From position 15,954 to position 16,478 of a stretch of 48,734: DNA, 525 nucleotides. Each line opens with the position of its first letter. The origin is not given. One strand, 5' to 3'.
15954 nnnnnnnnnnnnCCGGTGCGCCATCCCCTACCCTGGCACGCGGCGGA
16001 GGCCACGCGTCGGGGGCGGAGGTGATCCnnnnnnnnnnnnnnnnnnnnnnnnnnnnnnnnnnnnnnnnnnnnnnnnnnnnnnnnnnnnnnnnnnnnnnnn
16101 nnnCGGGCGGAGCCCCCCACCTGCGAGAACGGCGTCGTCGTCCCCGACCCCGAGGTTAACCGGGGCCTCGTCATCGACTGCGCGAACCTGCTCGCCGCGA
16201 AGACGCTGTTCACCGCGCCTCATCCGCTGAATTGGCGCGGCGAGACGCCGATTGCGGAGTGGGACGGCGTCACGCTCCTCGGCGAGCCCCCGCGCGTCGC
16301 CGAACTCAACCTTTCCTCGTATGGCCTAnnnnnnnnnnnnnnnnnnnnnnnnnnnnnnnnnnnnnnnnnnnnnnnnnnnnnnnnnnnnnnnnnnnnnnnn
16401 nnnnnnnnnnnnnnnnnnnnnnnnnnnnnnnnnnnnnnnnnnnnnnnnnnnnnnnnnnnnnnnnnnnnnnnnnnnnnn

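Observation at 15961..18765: Evidence for recent duplication, gene conversion and module shuffling among the LRR paralogs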

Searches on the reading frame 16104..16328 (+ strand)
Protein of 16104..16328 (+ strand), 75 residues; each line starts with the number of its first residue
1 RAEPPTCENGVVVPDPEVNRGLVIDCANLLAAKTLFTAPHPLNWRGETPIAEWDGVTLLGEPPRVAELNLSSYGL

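Call 27: find_related_loci(query=A1, collection=genome_contigs, flank=10000)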
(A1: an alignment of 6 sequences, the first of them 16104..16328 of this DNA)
Query A1 (75 aa) in genome_contigs; peptide patterns used: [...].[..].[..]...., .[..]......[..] (x = any residue, [..] = any of these).
94 stretches matched a pattern; 9 encode a relative of the query (tblastn E <= 1e-3); 7 distinct loci.
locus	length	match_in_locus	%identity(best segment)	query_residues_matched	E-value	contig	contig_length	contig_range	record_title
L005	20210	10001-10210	83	6-75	2e-35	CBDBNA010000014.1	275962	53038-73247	MAG: Dehalococcoidia bacterium isolate 8dc3bd6b-4dda-4c2a-a60a-45dc8dd64482 genome assembly, contig: contig_14, whole ge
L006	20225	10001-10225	76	1-75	1e-34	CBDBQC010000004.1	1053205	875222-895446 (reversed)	MAG: Dehalococcoidia bacterium isolate 3b5922da-460a-4212-a651-5a23880356d2 genome assembly, contig: contig_4, whole gen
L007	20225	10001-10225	80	1-75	6e-35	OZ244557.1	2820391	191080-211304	MAG: Dehalococcoidia bacterium isolate 17c548fc-85ac-4b32-8eac-b178c1b3bdc7 genome assembly, chromosome: 1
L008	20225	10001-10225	75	1-75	1e-33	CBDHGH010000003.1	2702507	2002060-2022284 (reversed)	MAG: Dehalococcoidia bacterium isolate 575575bf-984b-4cd3-a7b8-18ad3858fffb genome assembly, contig: contig_3, whole gen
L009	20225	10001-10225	76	1-75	3e-33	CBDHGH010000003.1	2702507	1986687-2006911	MAG: Dehalococcoidia bacterium isolate 575575bf-984b-4cd3-a7b8-18ad3858fffb genome assembly, contig: contig_3, whole gen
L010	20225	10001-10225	73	1-75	3e-32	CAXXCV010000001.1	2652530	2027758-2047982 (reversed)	MAG: Dehalococcoidia bacterium isolate f314fda6-7770-4086-b832-64b1c017fe61 genome assembly, contig: contig_1, whole gen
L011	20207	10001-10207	57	7-75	6e-22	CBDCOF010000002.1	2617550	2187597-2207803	MAG: Dehalococcoidia bacterium isolate f6db25fd-3272-4cc8-8767-510b53d0c936 genome assembly, contig: contig_2, whole gen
